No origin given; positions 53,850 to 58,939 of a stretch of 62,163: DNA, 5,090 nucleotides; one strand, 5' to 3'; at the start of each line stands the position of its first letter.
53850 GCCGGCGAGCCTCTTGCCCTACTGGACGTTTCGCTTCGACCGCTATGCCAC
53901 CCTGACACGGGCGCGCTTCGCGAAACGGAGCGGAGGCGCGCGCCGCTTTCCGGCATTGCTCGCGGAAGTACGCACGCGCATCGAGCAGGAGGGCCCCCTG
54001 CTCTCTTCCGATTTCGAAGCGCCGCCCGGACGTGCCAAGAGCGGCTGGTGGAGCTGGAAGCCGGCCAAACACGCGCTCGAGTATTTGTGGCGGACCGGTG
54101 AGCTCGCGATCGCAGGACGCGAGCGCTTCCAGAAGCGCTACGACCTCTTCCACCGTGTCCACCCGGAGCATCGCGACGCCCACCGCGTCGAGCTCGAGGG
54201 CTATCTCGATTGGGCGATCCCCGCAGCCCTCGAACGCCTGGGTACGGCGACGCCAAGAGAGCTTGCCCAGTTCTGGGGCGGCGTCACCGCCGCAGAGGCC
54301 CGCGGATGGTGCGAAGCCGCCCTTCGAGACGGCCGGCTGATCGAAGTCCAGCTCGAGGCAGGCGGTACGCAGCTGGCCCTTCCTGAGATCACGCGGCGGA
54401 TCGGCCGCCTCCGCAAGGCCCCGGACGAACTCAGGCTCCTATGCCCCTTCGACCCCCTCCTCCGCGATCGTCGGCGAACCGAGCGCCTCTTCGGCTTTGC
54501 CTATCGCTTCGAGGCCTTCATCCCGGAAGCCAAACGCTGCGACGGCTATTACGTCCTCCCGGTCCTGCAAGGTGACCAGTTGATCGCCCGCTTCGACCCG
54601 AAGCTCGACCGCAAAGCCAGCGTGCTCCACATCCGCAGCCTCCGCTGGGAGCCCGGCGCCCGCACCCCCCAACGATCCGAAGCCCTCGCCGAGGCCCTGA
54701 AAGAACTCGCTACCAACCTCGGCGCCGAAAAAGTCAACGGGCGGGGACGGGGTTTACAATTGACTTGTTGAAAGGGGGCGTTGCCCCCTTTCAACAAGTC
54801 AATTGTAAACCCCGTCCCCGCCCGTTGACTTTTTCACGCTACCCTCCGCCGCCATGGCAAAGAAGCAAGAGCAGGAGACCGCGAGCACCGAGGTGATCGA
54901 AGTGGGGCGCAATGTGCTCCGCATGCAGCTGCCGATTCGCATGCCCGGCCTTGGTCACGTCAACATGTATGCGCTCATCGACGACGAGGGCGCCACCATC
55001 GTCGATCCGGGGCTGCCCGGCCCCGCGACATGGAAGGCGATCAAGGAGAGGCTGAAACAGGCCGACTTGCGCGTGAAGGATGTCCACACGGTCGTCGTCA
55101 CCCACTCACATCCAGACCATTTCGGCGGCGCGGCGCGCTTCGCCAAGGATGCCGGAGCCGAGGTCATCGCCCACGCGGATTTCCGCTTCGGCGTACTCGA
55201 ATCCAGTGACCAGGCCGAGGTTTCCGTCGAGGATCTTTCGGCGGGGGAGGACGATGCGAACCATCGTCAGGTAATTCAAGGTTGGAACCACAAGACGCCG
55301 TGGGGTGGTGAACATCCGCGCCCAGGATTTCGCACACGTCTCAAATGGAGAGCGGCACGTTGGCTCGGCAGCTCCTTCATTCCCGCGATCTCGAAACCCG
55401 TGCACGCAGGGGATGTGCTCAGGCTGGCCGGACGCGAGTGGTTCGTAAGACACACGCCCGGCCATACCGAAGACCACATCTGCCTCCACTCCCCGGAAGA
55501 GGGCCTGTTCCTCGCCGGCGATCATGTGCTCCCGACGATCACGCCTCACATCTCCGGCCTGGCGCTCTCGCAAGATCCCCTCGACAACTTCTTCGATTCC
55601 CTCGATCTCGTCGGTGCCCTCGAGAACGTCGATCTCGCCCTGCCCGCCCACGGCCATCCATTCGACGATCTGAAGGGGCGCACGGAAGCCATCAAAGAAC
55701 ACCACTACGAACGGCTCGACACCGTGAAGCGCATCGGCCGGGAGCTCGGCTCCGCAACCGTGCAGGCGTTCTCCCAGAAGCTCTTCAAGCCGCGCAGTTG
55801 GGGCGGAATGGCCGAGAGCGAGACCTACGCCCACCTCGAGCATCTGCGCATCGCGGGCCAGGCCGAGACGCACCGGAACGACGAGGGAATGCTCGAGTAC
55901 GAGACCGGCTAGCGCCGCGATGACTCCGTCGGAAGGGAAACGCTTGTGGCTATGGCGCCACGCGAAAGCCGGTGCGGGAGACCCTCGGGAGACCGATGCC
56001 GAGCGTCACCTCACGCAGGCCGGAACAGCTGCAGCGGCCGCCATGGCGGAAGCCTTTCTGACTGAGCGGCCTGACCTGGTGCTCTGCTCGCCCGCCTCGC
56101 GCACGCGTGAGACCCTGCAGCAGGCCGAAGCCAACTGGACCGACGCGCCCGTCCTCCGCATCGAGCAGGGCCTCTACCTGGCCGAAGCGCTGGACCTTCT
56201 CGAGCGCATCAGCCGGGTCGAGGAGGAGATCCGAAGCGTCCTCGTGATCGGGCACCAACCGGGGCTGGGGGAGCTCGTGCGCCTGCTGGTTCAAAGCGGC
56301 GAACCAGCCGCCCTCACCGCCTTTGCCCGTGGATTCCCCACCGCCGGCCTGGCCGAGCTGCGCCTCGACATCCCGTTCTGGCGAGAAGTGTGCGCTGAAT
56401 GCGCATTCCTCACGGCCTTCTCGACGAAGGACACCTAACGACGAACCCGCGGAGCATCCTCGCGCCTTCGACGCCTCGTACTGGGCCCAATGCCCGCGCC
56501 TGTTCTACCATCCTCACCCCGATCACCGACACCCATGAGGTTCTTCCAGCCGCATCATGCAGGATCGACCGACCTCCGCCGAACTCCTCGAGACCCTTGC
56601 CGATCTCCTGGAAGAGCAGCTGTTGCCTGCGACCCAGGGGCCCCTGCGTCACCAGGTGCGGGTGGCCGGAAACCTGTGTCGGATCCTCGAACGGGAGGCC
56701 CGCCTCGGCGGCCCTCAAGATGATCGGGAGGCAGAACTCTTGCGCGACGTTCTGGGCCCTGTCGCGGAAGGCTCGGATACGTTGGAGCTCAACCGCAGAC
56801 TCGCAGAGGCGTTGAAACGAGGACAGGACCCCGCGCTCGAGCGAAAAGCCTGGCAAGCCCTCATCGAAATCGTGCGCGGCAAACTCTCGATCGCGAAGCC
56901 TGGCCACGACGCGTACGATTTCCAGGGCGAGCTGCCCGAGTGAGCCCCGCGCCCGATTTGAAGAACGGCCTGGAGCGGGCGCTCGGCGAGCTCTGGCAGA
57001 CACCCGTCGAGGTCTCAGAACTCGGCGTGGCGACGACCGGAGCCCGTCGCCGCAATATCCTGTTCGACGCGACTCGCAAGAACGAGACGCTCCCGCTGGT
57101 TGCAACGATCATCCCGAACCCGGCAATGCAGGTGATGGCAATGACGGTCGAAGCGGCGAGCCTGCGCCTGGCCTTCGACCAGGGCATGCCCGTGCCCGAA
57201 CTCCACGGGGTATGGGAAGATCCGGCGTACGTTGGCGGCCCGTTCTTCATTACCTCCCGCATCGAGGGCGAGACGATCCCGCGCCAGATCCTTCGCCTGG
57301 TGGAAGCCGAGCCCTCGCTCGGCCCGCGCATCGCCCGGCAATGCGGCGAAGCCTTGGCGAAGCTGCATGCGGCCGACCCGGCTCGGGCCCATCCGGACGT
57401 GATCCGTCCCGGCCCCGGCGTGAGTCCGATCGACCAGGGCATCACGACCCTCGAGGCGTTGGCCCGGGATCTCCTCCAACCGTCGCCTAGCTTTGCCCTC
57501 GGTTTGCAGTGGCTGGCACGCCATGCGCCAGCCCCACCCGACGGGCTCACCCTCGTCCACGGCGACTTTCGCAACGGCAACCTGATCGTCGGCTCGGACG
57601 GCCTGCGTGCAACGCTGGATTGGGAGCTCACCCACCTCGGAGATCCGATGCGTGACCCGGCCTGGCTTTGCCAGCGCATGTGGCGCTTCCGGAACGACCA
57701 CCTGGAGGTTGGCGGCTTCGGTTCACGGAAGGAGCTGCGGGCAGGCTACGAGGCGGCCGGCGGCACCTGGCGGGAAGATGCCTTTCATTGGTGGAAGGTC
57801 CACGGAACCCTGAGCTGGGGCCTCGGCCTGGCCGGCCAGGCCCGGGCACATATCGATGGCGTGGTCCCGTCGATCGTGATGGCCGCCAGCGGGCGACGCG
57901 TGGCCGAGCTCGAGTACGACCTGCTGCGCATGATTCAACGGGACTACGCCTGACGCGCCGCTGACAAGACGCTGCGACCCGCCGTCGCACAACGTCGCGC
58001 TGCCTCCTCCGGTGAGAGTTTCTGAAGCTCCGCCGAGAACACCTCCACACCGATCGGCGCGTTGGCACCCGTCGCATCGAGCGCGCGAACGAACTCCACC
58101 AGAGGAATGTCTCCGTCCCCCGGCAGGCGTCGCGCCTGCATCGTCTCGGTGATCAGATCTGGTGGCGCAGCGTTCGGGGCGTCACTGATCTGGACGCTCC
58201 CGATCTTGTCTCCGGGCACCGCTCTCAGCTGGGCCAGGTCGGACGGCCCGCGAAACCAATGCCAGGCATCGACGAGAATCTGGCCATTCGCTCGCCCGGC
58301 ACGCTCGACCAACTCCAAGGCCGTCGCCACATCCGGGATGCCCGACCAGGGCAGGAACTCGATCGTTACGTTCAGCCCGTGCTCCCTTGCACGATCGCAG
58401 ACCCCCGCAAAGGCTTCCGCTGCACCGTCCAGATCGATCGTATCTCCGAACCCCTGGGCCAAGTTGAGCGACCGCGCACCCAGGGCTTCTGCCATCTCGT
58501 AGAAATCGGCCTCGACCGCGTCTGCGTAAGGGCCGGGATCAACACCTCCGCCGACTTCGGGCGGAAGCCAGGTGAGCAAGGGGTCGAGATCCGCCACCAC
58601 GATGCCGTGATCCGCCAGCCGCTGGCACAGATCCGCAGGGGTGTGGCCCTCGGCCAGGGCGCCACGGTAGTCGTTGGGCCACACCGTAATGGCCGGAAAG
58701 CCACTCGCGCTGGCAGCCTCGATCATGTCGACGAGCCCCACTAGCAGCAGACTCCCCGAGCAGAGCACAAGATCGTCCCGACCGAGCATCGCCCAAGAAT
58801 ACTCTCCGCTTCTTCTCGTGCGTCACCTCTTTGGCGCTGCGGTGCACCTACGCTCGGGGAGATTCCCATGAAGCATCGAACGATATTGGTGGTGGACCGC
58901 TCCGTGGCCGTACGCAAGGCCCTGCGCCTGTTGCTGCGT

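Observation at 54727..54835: Perfect 109-nt palindrome (53-bp arms) fused to the 3' end of the YcaQ-like gene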

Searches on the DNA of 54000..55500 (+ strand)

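Call 9: search_rna_families(source=window, start=54000, end=55500, threshold=evalue, max_evalue=1)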
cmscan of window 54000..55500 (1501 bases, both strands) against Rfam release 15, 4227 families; matches with E-value up to 1: 8.
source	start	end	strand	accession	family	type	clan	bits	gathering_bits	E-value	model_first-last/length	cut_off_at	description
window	54740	54822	+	RF04145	MIR8706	Gene; miRNA;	-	64.2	95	2e-12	1-101/101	no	MIR8706 microRNA precursor family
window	54740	54822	-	RF04145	MIR8706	Gene; miRNA;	-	63.6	95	2.9e-12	1-101/101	no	MIR8706 microRNA precursor family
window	54738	54824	+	RF03992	mir-6302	Gene; miRNA;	-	40.3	90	5.7e-07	1-79/79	no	mir-6302 microRNA precursor family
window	54728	54835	-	RF04340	Plastid-psbJ-4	Cis-reg;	CL00152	37.8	55.2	5.3e-05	1-65/65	no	Plastid-psbJ-4 3UTR RNA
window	54730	54832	+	RF00936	mir-744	Gene; miRNA;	-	35.6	87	9.7e-05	1-96/96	no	mir-744 microRNA precursor family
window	54730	54832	-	RF00936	mir-744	Gene; miRNA;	-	34.9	87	0.00015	1-96/96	no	mir-744 microRNA precursor family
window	54741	54821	-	RF01023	mir-940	Gene; miRNA;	-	23.4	106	0.99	1-94/94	no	mir-940 microRNA precursor family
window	54742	54839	-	RF02794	Pab19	Gene; snRNA; snoRNA; HACA-box;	-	22.5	55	0.54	1-102/102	no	Pab19 RNA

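Call 65: search_dna_similar(query=window:54727-54835:+, collection=plasmids, mode=distant, max_evalue=0.01, max_rows=10)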
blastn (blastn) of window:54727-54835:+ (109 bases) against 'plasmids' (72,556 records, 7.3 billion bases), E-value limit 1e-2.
No match.

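Call 66: search_dna_similar(query=window:54727-54835:+, collection=phages, mode=distant, max_evalue=0.01, max_rows=10)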
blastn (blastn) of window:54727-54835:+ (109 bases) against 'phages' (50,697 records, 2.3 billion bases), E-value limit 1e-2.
No match.

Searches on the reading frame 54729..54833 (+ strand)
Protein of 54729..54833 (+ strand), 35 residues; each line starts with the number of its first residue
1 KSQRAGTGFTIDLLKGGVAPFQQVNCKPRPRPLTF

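Call 39: search_protein_representatives(protein=window:54729-54833:+)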
Query: 35 residues. Proteins with E-value up to 0.001 (for the whole library): 2; up to 1e-10: 0; up to 1e-30: 0. The best 2 are listed.
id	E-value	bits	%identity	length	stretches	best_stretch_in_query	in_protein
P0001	8.5e-07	43.5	42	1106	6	13-31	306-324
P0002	9.6e-05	37.3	36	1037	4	7-34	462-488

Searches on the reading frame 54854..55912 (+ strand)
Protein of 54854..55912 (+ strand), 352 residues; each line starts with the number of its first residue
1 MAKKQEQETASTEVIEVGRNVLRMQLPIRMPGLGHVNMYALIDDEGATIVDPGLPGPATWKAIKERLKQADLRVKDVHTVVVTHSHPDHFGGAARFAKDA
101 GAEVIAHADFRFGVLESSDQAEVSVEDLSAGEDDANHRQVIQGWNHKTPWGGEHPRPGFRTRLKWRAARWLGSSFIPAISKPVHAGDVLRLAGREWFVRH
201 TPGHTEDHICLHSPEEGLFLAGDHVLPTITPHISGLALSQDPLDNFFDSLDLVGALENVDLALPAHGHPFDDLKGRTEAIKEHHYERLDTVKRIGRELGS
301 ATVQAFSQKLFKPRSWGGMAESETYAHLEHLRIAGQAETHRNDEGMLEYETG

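Call 12: find_encoding_contigs(protein=window:54854-55912:+, flank=3000, max_places=10)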
Protein window:54854-55912:+ (352 aa): 1 contig read that carries it; 1 place shown.
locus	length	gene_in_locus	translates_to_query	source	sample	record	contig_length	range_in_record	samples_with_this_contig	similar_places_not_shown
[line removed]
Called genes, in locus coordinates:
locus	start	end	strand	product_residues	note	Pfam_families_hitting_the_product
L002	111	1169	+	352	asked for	PF00753:Lactamase_B, PF12706:Lactamase_B_2 (faint)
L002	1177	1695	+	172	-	PF00300:His_Phos_1 (weak)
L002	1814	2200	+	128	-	PF19802:DUF6285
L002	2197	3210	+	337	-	PF01636:APH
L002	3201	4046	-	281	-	PF01261:AP_endonuc_2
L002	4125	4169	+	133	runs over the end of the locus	-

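Call 38: search_protein_families(library=pfam, proteins=[window:54854-55912:+])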
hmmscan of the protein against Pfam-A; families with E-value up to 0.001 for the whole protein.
window:54854-55912:+ (352 aa): 3 families
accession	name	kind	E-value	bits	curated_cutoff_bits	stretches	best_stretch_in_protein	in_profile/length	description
PF00753.33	Lactamase_B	-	2.1e-23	83.7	22.7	1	32-257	2-188/196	Metallo-beta-lactamase superfamily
PF12706.13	Lactamase_B_2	-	7e-06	26.2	27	1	68-188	23-143/200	Beta-lactamase superfamily domain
PF19583.5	ODP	-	3.6e-05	24.2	27.2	1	36-108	3-73/194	ODP family beta lactamase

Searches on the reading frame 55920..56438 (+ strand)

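Call 38: search_protein_families(library=pfam, proteins=[window:55920-56438:+])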
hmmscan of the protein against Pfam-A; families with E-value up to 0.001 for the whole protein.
window:55920-56438:+ (172 aa): 1 family
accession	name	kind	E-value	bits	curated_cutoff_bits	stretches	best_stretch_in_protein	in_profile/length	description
PF00300.27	His_Phos_1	-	5.1e-07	30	21.7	1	9-74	1-68/194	Histidine phosphatase superfamily (branch 1)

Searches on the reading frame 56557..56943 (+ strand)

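Call 38: search_protein_families(library=pfam, proteins=[window:56557-56943:+])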
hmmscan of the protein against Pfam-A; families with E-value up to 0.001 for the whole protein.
window:56557-56943:+ (128 aa): 1 family
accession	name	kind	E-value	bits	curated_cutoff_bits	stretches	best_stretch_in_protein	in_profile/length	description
PF19802.4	DUF6285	-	5.6e-16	59.4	28.1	1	24-116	1-90/91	Domain of unknown function (DUF6285)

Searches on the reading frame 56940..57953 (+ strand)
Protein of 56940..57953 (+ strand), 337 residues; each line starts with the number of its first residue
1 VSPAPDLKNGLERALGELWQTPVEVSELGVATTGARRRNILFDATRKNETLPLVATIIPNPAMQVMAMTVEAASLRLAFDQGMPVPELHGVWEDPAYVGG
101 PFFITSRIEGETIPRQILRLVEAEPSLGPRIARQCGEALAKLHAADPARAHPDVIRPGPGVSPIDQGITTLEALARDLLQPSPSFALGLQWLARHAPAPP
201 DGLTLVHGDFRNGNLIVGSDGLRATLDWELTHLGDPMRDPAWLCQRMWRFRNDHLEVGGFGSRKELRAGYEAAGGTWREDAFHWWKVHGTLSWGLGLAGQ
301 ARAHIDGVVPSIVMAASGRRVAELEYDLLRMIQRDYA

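Call 38: search_protein_families(library=pfam, proteins=[window:56940-57953:+])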
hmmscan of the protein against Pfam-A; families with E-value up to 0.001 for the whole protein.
window:56940-57953:+ (337 aa): 1 family
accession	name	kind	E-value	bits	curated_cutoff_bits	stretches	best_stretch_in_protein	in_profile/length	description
PF01636.29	APH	-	1.5e-25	90.8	23.2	1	35-271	9-234/239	Phosphotransferase enzyme family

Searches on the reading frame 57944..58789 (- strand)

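Call 38: search_protein_families(library=pfam, proteins=[window:57944-58789:-])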
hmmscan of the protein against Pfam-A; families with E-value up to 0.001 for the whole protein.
window:57944-58789:- (281 aa): 1 family
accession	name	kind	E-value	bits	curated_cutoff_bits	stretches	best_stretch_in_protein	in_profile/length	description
PF01261.30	AP_endonuc_2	-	8.8e-25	88.3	31.1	1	23-264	1-239/249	Xylose isomerase-like TIM barrel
